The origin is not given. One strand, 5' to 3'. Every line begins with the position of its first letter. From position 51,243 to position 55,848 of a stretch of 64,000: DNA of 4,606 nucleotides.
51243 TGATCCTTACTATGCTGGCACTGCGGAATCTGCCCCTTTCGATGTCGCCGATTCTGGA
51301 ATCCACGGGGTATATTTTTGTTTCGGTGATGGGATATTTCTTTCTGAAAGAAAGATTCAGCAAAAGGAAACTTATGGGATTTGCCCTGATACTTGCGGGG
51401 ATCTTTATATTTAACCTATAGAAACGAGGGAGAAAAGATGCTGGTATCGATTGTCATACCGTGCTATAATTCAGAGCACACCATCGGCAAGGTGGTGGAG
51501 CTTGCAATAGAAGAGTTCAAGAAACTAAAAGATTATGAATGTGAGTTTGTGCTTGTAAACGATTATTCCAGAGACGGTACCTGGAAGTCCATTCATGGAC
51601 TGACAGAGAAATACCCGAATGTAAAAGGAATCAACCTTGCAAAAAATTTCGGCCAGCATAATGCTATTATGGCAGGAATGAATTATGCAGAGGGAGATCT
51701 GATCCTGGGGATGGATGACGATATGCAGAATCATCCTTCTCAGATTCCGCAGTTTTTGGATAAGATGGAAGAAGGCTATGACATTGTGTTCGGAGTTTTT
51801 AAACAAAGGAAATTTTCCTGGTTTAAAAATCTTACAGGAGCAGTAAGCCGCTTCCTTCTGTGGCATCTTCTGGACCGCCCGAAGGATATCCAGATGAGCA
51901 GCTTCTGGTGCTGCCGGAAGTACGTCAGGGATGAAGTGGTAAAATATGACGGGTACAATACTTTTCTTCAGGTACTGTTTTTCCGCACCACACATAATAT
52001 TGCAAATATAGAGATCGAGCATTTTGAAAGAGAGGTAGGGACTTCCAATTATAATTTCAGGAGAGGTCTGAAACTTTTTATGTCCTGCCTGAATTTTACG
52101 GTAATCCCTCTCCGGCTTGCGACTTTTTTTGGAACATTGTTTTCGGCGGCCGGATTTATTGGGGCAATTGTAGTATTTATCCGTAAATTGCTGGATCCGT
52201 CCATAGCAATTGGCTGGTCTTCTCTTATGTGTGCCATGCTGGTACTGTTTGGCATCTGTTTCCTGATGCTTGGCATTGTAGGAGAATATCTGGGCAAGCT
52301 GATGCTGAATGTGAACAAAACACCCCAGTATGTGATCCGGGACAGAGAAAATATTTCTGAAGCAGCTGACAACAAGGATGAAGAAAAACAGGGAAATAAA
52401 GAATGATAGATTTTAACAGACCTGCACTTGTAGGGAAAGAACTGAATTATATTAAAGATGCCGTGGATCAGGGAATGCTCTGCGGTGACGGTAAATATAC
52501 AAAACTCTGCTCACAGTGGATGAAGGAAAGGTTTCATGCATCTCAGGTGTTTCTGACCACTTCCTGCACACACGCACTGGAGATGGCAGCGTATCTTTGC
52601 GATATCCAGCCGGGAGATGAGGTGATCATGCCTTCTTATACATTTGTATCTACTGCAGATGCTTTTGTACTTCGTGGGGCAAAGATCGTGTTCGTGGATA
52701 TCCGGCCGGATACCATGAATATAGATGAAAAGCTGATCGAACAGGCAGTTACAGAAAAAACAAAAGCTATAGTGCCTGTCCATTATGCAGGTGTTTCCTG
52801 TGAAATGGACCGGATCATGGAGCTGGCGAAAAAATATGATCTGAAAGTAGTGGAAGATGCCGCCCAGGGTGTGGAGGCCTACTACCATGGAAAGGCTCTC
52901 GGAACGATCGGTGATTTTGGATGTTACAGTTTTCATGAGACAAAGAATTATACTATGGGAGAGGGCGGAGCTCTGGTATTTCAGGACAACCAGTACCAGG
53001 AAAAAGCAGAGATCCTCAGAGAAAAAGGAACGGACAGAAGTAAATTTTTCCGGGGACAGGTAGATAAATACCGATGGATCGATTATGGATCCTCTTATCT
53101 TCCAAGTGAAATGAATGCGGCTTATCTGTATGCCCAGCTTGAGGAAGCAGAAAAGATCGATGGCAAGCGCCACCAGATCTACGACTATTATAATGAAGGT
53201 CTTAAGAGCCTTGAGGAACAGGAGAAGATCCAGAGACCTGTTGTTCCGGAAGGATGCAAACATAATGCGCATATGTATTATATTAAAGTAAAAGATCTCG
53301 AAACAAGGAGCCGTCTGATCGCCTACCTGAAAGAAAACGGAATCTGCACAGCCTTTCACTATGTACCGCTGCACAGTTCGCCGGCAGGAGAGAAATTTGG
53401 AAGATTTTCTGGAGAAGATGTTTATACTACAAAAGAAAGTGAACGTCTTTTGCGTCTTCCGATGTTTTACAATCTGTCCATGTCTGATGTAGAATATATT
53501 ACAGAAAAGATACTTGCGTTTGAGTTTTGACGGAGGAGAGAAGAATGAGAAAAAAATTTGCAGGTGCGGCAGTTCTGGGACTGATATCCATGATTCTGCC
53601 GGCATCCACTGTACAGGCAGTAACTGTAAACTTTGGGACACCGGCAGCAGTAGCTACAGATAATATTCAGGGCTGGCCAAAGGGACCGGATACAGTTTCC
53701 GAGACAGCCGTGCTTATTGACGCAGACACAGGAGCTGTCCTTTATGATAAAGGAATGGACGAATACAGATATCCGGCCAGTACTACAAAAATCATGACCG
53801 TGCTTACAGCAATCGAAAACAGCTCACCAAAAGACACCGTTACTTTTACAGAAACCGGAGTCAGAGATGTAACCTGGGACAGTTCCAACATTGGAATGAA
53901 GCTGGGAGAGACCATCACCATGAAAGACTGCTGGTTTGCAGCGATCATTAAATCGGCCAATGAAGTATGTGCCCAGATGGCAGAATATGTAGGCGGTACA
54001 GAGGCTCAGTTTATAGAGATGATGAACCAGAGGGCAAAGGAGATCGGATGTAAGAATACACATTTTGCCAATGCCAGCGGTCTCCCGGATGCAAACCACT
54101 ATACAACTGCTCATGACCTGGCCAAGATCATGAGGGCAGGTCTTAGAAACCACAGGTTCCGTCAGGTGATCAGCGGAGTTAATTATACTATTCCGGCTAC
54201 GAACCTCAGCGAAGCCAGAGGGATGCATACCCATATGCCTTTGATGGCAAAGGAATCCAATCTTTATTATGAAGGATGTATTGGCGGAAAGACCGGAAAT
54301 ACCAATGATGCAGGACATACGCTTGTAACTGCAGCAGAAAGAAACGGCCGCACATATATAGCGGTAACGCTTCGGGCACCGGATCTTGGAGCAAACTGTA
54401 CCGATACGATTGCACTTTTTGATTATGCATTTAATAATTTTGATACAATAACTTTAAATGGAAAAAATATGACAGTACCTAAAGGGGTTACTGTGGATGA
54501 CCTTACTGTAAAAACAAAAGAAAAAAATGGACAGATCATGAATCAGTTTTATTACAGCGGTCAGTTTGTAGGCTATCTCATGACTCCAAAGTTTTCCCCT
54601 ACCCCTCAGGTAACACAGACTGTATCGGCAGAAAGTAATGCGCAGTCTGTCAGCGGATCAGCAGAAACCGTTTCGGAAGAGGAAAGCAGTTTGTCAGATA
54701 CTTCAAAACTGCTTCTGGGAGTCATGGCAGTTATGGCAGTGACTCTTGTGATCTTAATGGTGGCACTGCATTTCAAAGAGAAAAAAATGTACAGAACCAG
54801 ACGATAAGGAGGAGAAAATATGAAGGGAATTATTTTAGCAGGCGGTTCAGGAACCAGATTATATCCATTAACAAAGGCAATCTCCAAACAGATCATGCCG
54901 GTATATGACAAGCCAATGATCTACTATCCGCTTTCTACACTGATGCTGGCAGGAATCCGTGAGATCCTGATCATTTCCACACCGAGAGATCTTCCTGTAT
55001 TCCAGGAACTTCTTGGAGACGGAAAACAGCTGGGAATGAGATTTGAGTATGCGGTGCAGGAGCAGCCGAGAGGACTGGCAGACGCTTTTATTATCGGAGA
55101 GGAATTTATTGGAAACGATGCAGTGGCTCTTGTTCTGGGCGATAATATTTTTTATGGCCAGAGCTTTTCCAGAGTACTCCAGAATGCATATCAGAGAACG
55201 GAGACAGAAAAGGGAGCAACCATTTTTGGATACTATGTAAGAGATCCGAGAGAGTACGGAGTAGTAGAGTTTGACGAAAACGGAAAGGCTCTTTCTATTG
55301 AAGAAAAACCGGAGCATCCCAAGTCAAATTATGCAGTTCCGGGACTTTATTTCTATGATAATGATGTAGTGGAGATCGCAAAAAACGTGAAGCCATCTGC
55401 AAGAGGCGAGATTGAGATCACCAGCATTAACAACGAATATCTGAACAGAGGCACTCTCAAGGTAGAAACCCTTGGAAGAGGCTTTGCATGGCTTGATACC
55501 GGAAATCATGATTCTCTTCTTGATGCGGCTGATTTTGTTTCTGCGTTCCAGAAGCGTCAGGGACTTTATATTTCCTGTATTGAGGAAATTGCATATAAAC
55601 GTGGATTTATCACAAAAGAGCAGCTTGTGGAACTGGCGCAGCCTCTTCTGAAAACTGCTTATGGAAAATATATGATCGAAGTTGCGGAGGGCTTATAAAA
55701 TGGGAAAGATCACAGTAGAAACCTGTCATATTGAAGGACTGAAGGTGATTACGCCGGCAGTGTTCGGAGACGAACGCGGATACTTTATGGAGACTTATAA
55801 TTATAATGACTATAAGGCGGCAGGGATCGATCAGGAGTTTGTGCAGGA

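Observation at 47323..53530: Candidate new system: lipid-carried export of an N-aminoacylated amino sugar in a Gram-positive glycan locus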

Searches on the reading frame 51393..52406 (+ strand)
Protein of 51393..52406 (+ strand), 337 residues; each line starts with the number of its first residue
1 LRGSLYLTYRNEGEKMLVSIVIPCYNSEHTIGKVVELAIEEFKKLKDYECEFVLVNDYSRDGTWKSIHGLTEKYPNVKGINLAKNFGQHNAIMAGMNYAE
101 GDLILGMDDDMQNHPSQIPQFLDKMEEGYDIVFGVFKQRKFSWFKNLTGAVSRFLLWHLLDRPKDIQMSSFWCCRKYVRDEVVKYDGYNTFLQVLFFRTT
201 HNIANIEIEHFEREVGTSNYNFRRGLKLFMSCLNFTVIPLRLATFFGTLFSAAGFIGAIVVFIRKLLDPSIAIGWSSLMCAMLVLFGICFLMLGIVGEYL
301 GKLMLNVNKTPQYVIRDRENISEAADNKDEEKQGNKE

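Call 4: search_protein_families(library=pfam, proteins=[window:51393-52406:+], max_evalue=0.01)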
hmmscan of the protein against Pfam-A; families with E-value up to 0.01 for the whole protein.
window:51393-52406:+ (337 aa): 3 families
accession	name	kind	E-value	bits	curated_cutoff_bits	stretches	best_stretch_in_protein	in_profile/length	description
PF00535.33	Glycos_transf_2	-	1.7e-29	103.4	23.3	1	19-176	1-161/168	Glycosyl transferase family 2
PF10111.15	Glyco_tranf_2_2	-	4.1e-06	26.9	27.3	1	19-112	1-93/276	Glycosyltransferase like family 2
PF13641.12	Glyco_tranf_2_3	-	0.00011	22.7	27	1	18-132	3-119/230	Glycosyltransferase like family 2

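Call 5: search_protein_families(library=ncbifam, proteins=[window:51393-52406:+], max_evalue=0.01)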
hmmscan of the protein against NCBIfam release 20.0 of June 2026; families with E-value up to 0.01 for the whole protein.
window:51393-52406:+ (337 aa): 21 families
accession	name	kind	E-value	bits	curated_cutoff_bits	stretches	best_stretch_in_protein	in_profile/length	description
NF007986.1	PRK10714.1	equivalog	1.4e-48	165.5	529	1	18-316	8-309/316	undecaprenyl-phosphate 4-deoxy-4-formamido-L-arabinose transferase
NF047588.1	GlcsyltransPgfSStrep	equivalog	1.5e-48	165.6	500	1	16-318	1-305/308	glycosyltransferase PgfS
TIGR03937.1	PgaC_IcaA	equivalog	3.6e-14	52.5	422.3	1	13-112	42-137/407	poly-beta-1,6-N-acetyl-D-glucosamine synthase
TIGR04182.1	glyco_TIGR04182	equivalog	2.1e-11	43.8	325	1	18-300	2-282/293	S-layer glycoprotein N-glycosyltransferase AglJ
NF041875.1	EPS_EpsD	equivalog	2.1e-11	43.8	370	1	18-132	1-111/325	exopolysaccharide biosynthesis glycosyltransferase EpsD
NF047683.1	TeichurnBiosyTuaG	equivalog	1.1e-08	35.1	400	1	14-127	4-113/252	teichuronic acid biosynthesis protein TuaG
NF007482.0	PRK10073.1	equivalog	1.1e-08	34.5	423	1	15-122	5-107/334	glycosyltransferase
NF050050.1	ProtGlycPglI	equivalog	7.1e-08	32.2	500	1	17-134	3-117/306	GalNAc(5)-diNAcBac-PP-undecaprenol beta-1,3-glucosyltransferase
NF010496.0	PRK13915.1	equivalog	1.1e-07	31.3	262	1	14-119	29-136/307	glucosyl-3-phosphoglycerate synthase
TIGR03111.1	glyc2_xrt_Gpos1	hypoth_equivalog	2.9e-07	29.6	363.95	1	17-131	50-162/439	TIGR03111 family XrtG-associated glycosyltransferase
NF058614.1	PPMAGASynPpgS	equivalog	3.1e-06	26.8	370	1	19-135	3-112/226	polyprenyl-phospho-N-acetylgalactosaminyl synthase PpgS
TIGR04242.1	nodulat_NodC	equivalog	7.1e-06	25.2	550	1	17-127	49-158/395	chitooligosaccharide synthase NodC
NF053739.1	GlytfEpsEBac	equivalog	7.9e-06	25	450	1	18-132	3-116/265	glycosyltransferase EpsE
NF038302.1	EPS_HpsE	equivalog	8.7e-06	24.9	300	1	18-115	3-101/307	hormogonium polysaccharide biosynthesis glycosyltransferase HpsE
TIGR04283.1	glyco_like_mftF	equivalog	8.5e-05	22.2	182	1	18-124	1-95/221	TIGR04283 family arsenosugar biosynthesis glycosyltransferase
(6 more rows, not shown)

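Call 49: search_solved_structures(query=window:51438-52403:+, max_evalue=1e-10)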
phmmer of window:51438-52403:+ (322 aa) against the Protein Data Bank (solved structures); distinct sequences matched with E-value up to 1e-10: 7.
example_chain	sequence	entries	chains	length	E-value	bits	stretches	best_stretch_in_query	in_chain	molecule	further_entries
9hwj_A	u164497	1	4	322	3.4e-44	154.5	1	3-302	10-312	Undecaprenyl-phosphate 4-deoxy-4-formamido-L-arabinose transferase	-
9bhc_C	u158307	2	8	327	1.3e-40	142.8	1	3-301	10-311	Undecaprenyl-phosphate 4-deoxy-4-formamido-L-arabinose transferase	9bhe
8vxh_A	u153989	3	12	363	1.9e-40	142.2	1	3-301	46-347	Undecaprenyl-phosphate 4-deoxy-4-formamido-L-arabinose transferase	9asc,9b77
5ekp_C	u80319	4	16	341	2.9e-36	128.4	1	3-303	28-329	Uncharacterized glycosyltransferase sll0501 | Glycosyltransferase sll0501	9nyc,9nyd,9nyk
9nye_A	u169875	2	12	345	3.1e-36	128.4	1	3-303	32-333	Glycosyltransferase sll0501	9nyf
5eke_A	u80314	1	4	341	3.1e-36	128.4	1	3-303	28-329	Uncharacterized glycosyltransferase sll0501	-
5mlz_A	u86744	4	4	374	2.2e-15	59.8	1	1-181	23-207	Dolichol monophosphate mannose synthase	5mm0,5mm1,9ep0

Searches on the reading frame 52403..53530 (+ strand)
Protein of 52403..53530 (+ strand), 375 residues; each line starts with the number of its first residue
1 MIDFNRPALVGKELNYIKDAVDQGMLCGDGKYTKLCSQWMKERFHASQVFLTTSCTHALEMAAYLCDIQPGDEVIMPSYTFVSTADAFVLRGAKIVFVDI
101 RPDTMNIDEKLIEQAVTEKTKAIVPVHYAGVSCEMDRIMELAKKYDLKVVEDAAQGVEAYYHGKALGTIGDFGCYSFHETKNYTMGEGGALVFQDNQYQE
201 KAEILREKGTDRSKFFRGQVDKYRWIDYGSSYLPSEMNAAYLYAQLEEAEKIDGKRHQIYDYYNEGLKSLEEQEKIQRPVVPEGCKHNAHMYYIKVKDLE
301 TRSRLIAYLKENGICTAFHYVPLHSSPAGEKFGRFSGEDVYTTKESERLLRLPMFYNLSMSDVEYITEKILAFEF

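Call 4: search_protein_families(library=pfam, proteins=[window:52403-53530:+], max_evalue=0.01)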
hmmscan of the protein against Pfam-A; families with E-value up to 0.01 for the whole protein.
window:52403-53530:+ (375 aa): 5 families
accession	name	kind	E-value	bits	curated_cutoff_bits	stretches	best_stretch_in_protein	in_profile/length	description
PF01041.23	DegT_DnrJ_EryC1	-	1e-91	308.3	19.8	1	12-370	6-359/360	DegT/DnrJ/EryC1/StrS aminotransferase family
PF00266.25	Aminotran_5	-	8.3e-10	38.6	21.5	1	47-316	62-335/371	Aminotransferase class-V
PF00155.27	Aminotran_1_2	-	7.6e-09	35.6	19.7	1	38-124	53-151/361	Aminotransferase class I and II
PF01276.26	OKR_DC_1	-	0.00032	20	27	1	36-158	71-209/417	Orn/Lys/Arg decarboxylase, major domain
PF01212.27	Beta_elim_lyase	-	0.00035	20.4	27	1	28-196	30-214/288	Beta-eliminating lyase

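Call 5: search_protein_families(library=ncbifam, proteins=[window:52403-53530:+], max_evalue=0.01)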
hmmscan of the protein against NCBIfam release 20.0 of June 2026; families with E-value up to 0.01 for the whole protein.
window:52403-53530:+ (375 aa): 36 families (the best 25 are shown)
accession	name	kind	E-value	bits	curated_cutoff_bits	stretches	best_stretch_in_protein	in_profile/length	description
NF008687.0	PRK11706.1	equivalog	1.4e-191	636.2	375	1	1-373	1-373/375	dTDP-4-amino-4,6-dideoxygalactose transaminase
TIGR02379.1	ECA_wecE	subfamily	2.8e-187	622.1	434.85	1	1-371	1-372/376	dTDP-4-amino-4,6-dideoxy-D-glucose transaminase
TIGR03588.1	PseC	equivalog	1e-64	218.8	423.5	1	14-370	14-376/380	UDP-4-amino-4,6-dideoxy-N-acetyl-beta-L-altrosamine transaminase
NF008658.2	PRK11658.1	equivalog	5e-62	209.7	631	1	2-369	5-372/379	UDP-4-amino-4-deoxy-L-arabinose aminotransferase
TIGR04181.1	NHT_00031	hypoth_equivalog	8.3e-59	199.2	420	1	3-353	2-357/359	LegC family aminotransferase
NF011936.0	PRK15407.1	equivalog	1.5e-39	135.9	423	1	67-370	109-432/440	lipopolysaccharide biosynthesis protein RfbH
TIGR04427.1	PLP_DesI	equivalog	1.3e-35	123.3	650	1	17-367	38-376/390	dTDP-4-dehydro-6-deoxyglucose aminotransferase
NF041364.1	GntC_guanitoxin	equivalog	2.4e-11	43.2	415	1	43-153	57-174/356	guanitoxin biosynthesis PLP-dependent (S)-gamma-hydroxy-L-arginine cyclodehydratase GntC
NF005817.0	PRK07683.1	equivalog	4.4e-10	38.8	575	1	47-152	90-200/387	aminotransferase A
NF005816.0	PRK07682.1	equivalog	1e-09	37.5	620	1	37-154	76-204/390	aminotransferase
NF004975.0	PRK06348.1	equivalog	1.2e-09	37.7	549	1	40-161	83-210/384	pyridoxal phosphate-dependent aminotransferase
NF004770.0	PRK06108.1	subfamily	4.1e-08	32.4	422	1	40-153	90-210/396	pyridoxal phosphate-dependent aminotransferase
NF006488.0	PRK08912.1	equivalog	1.3e-07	30.9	498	1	46-152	87-198/387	aminotransferase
NF006569.0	PRK09082.1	subfamily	1.5e-07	30.9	420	1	45-124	90-168/386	methionine aminotransferase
NF005732.0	PRK07550.1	equivalog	2.6e-07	30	366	1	35-150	82-203/389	aminotransferase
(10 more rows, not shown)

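Call 48: search_solved_structures(query=window:52403-53527:+, max_evalue=1e-40)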
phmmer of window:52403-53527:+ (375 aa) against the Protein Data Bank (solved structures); distinct sequences matched with E-value up to 1e-40: 16.
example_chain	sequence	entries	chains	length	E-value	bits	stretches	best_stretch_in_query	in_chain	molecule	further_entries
4piw_A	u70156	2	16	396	3.8e-158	529.5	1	1-362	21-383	TDP-4-keto-6-deoxy-D-glucose transaminase family protein | dTDP-4-amino-4,6-dideoxygalactose transaminase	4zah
6blg_A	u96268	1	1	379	5e-158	529.2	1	1-372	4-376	dTDP-4-amino-4,6-dideoxygalactose transaminase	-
3frk_A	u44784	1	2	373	5.1e-50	173.8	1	59-373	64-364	QdtB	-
7b0d_A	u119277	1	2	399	6.7e-50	173.4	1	54-366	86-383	Glutamine--scyllo-inositol transaminase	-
1mdo_A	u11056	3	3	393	3.9e-48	167.6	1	2-366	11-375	ArnB aminotransferase | UDP-4-amino-4-deoxy-L-arabinose--oxoglutarate aminotransferase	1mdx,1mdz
4oca_A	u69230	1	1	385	2.5e-47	165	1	2-366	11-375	UDP-4-amino-4-deoxy-L-arabinose--oxoglutarate aminotransferase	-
5uid_A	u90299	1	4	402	2.3e-45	158.5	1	1-370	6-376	Aminotransferase TlmJ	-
7b0m_AAA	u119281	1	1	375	1.7e-44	155.6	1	7-370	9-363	Sugar aminotransferase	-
3uwc_A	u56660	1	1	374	1e-43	153.1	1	54-373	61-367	Nucleotide-sugar aminotransferase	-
3bn1_A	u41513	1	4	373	2.4e-43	151.9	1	5-336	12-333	Perosamine synthetase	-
3dr7_A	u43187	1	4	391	2.8e-43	151.6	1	5-335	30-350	Putative perosamine synthetase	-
4lc3_A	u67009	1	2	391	1.8e-42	149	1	46-368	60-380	Putative UDP-4-amino-4-deoxy-l-arabinose--oxoglutarate aminotransferase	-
3dr4_A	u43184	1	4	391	1.9e-42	148.9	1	5-335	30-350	Putative perosamine synthetase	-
7n63_A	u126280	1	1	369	3.3e-42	148.1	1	57-368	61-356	Putative aminotransferase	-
8vr3_A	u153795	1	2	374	5.1e-42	147.5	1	5-369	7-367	DegT/DnrJ/EryC1/StrS aminotransferase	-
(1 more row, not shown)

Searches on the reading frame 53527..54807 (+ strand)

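Call 4: search_protein_families(library=pfam, proteins=[window:53527-54807:+], max_evalue=0.01)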
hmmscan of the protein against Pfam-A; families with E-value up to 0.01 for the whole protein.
window:53527-54807:+ (426 aa): 4 families
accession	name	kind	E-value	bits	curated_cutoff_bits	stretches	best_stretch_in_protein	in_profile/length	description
PF00768.25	Peptidase_S11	-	1.4e-50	172.5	27.6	1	54-285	8-238/239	D-alanyl-D-alanine carboxypeptidase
PF00905.27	Transpeptidase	-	3.1e-06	27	22.1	1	60-158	2-117/299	Penicillin binding protein transpeptidase domain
PF13354.11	Beta-lactamase2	-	4.6e-06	26.6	22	1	64-204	5-145/214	Beta-lactamase enzyme family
PF02113.21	Peptidase_S13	-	0.00047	19.5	22.8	1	59-97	18-57/444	D-Ala-D-Ala carboxypeptidase 3 (S13) family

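Call 5: search_protein_families(library=ncbifam, proteins=[window:53527-54807:+], max_evalue=0.01)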
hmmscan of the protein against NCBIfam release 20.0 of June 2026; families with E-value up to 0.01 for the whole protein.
window:53527-54807:+ (426 aa): 7 families
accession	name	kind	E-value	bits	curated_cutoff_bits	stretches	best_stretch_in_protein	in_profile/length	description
NF008489.0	PRK11397.1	equivalog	5.4e-31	107.7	610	1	31-313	10-291/389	serine-type D-Ala-D-Ala carboxypeptidase DacD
NF038273.1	strep_PBP3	exception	3e-26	92.4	490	1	58-325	28-313/407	D-alanyl-D-alanine carboxypeptidase PBP3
NF008059.0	PRK10793.1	equivalog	1.1e-25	90.2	694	1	33-309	20-296/403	D-alanyl-D-alanine carboxypeptidase DacA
NF000471.1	vanY_of_D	exception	2.7e-23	82.8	625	1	58-283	99-334/354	transpeptidase-like D-Ala-D-Ala carboxypeptidase VanY-D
NF008668.0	PRK11669.1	equivalog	3.5e-23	82.2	294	1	35-282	19-261/316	D-alanyl-D-alanine endopeptidase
NF007445.0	PRK10001.1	equivalog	1.6e-21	76.6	765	1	38-310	22-290/400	serine-type D-Ala-D-Ala carboxypeptidase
NF038258.2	PBP4_Staph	exception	6.9e-21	74.5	500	1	38-196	22-198/366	penicillin-binding protein PBP4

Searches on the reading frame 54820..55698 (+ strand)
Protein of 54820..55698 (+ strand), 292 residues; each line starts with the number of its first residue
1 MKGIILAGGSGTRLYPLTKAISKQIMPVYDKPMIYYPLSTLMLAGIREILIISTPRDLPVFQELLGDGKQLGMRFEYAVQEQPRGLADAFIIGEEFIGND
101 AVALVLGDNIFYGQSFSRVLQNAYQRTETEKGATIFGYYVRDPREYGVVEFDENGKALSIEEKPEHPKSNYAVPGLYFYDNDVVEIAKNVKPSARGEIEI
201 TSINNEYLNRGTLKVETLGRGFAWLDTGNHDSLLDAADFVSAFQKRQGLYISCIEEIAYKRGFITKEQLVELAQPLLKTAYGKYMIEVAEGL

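Call 4: search_protein_families(library=pfam, proteins=[window:54820-55698:+], max_evalue=0.01)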
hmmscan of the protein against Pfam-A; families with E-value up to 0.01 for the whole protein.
window:54820-55698:+ (292 aa): 2 families
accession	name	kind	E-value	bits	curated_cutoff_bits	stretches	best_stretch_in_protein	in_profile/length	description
PF00483.29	NTP_transferase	-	3.4e-78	263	21.2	1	2-240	1-242/245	Nucleotidyl transferase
PF12804.13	NTP_transf_3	-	4.8e-08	33.8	27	1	3-128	1-115/160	MobA-like NTP transferase domain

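Call 5: search_protein_families(library=ncbifam, proteins=[window:54820-55698:+], max_evalue=0.01)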
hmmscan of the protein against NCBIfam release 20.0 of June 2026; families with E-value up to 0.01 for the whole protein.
window:54820-55698:+ (292 aa): 32 families (the best 25 are shown)
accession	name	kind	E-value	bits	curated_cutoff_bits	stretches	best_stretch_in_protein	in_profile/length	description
TIGR01207.1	rmlA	equivalog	2.4e-148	492.9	360.65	1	2-289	1-285/286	glucose-1-phosphate thymidylyltransferase RfbA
NF012024.0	PRK15480.1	equivalog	1.9e-135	450.7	588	1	2-291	5-291/292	glucose-1-phosphate thymidylyltransferase RfbA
TIGR01208.1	rmlA_long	equivalog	3.1e-55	187.5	320.25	1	2-240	1-234/353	glucose-1-phosphate thymidylyltransferase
TIGR03992.1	Arch_glmU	subfamily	1.4e-42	146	292.1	1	1-239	1-226/393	bifunctional sugar-1-phosphate nucleotidylyltransferase/acetyltransferase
NF041313.1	UDPGP_AglF_Halo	equivalog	2.6e-31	108.9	400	1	1-208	1-203/234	UTP--glucose-1-phosphate uridylyltransferase AglF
NF041173.1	Sug_nt_acttase_Thmprot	equivalog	8e-30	104.1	600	1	1-239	1-226/405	bifunctional sugar-1-phosphate nucleotidylyltransferase/acetyltransferase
NF052502.1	man1P_GTase_Rv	exception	1.9e-27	96.1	440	1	3-241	3-232/352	mannose-1-phosphate guanylyltransferase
TIGR01099.1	galU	equivalog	3.3e-27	95.7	326.8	2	74-215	95-242/261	UTP--glucose-1-phosphate uridylyltransferase GalU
NF045761.1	NAMPUrTaseMurU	equivalog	6.8e-17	62.1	250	1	1-233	1-220/226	N-acetylmuramate alpha-1-phosphate uridylyltransferase MurU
NF009928.0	PRK13389.1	equivalog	1e-16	61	548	2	2-53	10-61/302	UTP--glucose-1-phosphate uridylyltransferase GalU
NF007516.0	PRK10122.1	equivalog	3.9e-14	52.5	534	1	2-53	5-56/297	UTP--glucose-1-phosphate uridylyltransferase GalF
NF003670.0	PRK05293.1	equivalog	2.8e-13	49.5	470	1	3-185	7-202/382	glucose-1-phosphate adenylyltransferase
TIGR02091.1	glgC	equivalog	3.1e-12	46.3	424.9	2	3-53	3-54/364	glucose-1-phosphate adenylyltransferase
NF049965.1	GlMnHpPGnyltfHddC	equivalog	4.9e-12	46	300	1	1-185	1-173/221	D-glycero-D-manno-heptose 1-phosphate guanosyltransferase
TIGR01105.1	galF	equivalog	3.1e-11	43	659.2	1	2-53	5-56/297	GalU regulator GalF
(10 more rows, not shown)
